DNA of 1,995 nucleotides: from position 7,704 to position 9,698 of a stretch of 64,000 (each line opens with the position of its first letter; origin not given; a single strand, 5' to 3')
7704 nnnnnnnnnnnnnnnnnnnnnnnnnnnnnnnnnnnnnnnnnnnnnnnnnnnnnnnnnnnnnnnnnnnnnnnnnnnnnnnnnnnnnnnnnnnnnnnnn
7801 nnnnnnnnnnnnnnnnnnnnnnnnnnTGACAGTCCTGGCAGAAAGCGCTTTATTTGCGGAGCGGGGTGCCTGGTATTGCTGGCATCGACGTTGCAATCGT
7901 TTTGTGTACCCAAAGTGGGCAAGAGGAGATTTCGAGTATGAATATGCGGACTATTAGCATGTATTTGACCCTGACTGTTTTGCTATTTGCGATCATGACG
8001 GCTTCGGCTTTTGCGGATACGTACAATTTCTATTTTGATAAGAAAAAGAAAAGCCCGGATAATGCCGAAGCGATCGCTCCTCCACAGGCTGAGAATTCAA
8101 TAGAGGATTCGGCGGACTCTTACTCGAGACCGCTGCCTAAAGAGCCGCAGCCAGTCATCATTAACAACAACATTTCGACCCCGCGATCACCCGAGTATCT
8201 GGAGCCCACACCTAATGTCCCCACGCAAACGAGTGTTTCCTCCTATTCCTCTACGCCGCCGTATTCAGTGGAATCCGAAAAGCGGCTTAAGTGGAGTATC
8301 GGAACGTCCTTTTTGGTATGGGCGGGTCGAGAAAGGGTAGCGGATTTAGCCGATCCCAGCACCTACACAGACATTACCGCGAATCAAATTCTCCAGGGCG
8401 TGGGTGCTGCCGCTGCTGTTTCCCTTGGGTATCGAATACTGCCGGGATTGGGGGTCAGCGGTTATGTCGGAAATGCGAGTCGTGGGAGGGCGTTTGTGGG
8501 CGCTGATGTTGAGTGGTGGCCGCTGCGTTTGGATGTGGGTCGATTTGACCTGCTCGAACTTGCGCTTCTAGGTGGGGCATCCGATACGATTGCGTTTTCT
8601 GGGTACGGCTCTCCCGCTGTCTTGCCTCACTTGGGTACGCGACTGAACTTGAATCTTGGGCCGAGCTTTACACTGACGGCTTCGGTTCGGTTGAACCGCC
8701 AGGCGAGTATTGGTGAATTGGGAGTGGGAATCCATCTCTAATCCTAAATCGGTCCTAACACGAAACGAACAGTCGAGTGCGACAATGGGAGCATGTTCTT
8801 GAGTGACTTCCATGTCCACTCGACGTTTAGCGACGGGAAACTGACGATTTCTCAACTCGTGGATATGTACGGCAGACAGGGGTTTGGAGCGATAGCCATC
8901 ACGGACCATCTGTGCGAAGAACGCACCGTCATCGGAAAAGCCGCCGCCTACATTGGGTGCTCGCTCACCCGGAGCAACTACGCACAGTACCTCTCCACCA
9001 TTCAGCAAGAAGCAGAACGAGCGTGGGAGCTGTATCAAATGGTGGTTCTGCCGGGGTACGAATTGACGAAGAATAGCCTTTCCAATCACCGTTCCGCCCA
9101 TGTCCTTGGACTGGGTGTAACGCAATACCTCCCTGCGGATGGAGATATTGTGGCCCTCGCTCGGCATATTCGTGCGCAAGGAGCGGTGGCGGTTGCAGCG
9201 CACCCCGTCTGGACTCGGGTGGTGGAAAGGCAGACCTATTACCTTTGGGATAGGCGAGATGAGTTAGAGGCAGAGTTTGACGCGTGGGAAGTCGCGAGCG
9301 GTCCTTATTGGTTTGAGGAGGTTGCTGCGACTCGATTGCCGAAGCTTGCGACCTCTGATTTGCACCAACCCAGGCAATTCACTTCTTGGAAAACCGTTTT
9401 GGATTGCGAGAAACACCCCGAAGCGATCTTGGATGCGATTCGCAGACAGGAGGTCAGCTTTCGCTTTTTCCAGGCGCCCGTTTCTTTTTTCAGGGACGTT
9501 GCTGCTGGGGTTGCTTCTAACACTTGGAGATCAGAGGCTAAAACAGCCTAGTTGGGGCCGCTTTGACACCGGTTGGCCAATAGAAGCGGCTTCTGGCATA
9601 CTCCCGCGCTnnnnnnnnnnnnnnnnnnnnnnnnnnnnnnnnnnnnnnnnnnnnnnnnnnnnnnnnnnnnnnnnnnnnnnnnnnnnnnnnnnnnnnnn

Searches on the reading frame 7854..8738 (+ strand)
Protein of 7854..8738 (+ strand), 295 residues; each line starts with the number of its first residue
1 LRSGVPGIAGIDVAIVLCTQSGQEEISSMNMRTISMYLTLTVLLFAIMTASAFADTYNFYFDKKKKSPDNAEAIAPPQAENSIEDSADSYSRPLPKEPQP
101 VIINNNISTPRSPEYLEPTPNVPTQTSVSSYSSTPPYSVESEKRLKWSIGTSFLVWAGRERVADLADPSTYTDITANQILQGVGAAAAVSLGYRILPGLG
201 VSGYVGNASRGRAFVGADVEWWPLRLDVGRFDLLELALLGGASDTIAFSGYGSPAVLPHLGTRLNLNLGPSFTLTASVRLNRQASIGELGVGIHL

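Call 6: search_protein_families(library=pfam, proteins=[window:7854-8738:+], max_evalue=0.01)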
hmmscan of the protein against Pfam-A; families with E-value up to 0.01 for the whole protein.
window:7854-8738:+ (295 aa): 0 families

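Call 8: search_protein_families(library=ncbifam, proteins=[window:7854-8738:+], max_evalue=0.01)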
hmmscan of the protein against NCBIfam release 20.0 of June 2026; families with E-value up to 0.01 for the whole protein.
window:7854-8738:+ (295 aa): 0 families

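Call 59: search_solved_structures(query=A6, max_evalue=10)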
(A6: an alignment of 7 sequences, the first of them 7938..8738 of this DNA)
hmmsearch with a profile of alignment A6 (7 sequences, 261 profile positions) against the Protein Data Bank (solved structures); distinct sequences matched with E-value up to 10: 2.
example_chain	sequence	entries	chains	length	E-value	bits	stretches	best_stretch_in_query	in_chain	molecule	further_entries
6wip_A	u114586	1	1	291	8.9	9.2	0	71-136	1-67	Beta-lactamase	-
7q5q_B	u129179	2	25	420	9.4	9.1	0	54-115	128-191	Dihydrolipoyllysine-residue succinyltransferase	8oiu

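Call 60: search_protein_families(library=pfam, alignment_id=A6, max_evalue=1)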
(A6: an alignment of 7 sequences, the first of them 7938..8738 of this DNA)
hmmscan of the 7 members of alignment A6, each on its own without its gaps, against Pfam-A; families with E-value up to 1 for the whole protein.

A. member 1, window:7938-8738:+ (267 aa): 1 family
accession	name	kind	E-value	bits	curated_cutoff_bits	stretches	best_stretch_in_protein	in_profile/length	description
PF22490.1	EndA_linker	-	0.55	10.5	27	0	183-194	6-17/33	tRNA-splicing endonuclease, linker domain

B. families by the number of members that match (of 7 scanned): 5 families
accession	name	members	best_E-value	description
PF01456.22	Mucin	1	0.00043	Mucin-like glycoprotein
PF21827.1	New_glue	1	0.041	New glue protein family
PF12389.13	Peptidase_M73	1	0.15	Camelysin metallo-endopeptidase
PF22455.1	PqqF_C_3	1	0.25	PQQ synthase PqqF, C-terminal lobe domain 3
PF22490.1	EndA_linker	1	0.55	tRNA-splicing endonuclease, linker domain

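Call 78: find_homologous_proteins(query=A6)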
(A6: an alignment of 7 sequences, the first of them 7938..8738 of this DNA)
Query A6 (7 sequences) (267 aa, profile of the alignment): 13 proteins with E <= 0.001 among 8000 candidates.
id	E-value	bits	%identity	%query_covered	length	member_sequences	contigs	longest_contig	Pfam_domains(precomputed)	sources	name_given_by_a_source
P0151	1.4e-80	289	31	34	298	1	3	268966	-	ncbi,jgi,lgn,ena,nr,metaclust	ncbi:MAG: hypothetical protein A2X94_01580 [Bdellovibrionales bacterium GWB1_55_8]|nr:MAG: hypotheti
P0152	2.0e-77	278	100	100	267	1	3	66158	-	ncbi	-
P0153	7.4e-44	168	26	99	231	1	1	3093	-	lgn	-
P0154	2.8e-40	157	30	91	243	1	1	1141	-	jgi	jgi:hypothetical protein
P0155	4.1e-40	156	33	96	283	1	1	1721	-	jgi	jgi:hypothetical protein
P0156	1.4e-39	154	39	37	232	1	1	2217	-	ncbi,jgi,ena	jgi:hypothetical protein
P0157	1.8e-39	154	27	93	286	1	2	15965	-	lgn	-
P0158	2.7e-39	154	31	97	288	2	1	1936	-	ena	-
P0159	5.9e-31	126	35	40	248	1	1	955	-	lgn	-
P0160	2.0e-29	121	23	96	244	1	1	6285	-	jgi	jgi:hypothetical protein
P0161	4.8e-29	120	24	99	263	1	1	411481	-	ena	-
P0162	4.4e-20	91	22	87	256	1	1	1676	-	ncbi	-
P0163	2.2e-18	85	24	87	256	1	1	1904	-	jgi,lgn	jgi:hypothetical protein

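Call 79: find_encoding_contigs(protein=P0152, flank=1000, max_places=3)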
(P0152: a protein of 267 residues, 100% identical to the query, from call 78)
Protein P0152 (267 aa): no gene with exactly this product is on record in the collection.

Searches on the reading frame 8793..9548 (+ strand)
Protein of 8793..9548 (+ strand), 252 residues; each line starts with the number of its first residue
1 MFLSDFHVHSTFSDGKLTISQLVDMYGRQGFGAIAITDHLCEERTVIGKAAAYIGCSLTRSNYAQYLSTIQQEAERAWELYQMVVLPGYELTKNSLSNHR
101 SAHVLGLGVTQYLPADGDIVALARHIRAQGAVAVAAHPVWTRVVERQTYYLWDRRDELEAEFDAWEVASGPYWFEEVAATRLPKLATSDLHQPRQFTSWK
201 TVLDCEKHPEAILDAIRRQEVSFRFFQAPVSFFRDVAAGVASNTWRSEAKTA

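Call 6: search_protein_families(library=pfam, proteins=[window:8793-9548:+], max_evalue=0.01)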
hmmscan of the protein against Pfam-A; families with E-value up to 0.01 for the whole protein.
window:8793-9548:+ (252 aa): 1 family
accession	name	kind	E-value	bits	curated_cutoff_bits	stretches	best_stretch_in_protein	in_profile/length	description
PF02811.25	PHP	-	5.6e-07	30.5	26.4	1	5-61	1-41/164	PHP domain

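Call 8: search_protein_families(library=ncbifam, proteins=[window:8793-9548:+], max_evalue=0.01)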
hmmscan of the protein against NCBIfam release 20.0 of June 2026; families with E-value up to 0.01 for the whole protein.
window:8793-9548:+ (252 aa): 10 families
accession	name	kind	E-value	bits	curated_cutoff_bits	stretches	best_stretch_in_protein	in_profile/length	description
NF038032.1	CehA_McbA_metalo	domain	1.5e-12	47.5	80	1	5-216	6-208/315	CehA/McbA family metallohydrolase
NF004981.0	PRK06361.1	equivalog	4.4e-09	36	117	1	5-39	3-37/217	histidinol phosphate phosphatase domain-containing protein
NF041577.1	nside_bi_sphtase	equivalog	3.8e-08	32.8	400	1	4-42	4-42/276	3',5'-nucleoside bisphosphate phosphatase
NF047791.1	RNaseRnm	equivalog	1.2e-07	31.3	375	1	3-40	2-39/275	RNase RNM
NF006375.0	PRK08609.1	equivalog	2.8e-06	26.2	426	1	4-39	337-372/571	DNA polymerase/3'-5' exonuclease PolX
NF041661.1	Cycl_ph_dihydrol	equivalog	8.3e-06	25.3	500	0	5-40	1-36/259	phosphoribosyl 1,2-cyclic phosphate 1,2-diphosphodiesterase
NF045780.1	TrlF_fam_ATP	equivalog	1.9e-05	23.6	350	1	5-105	9-93/944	TrlF family AAA-like ATPase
TIGR01856.1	hisJ_fam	subfamily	0.0043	16.8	90.2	1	5-72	2-66/252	histidinol-phosphatase HisJ family protein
NF006251.0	PRK08392.1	equivalog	0.0054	16.2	212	0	4-40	2-38/216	hypothetical protein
NF005928.0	PRK07945.1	equivalog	0.0089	15.4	250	0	4-40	100-136/337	PHP domain-containing protein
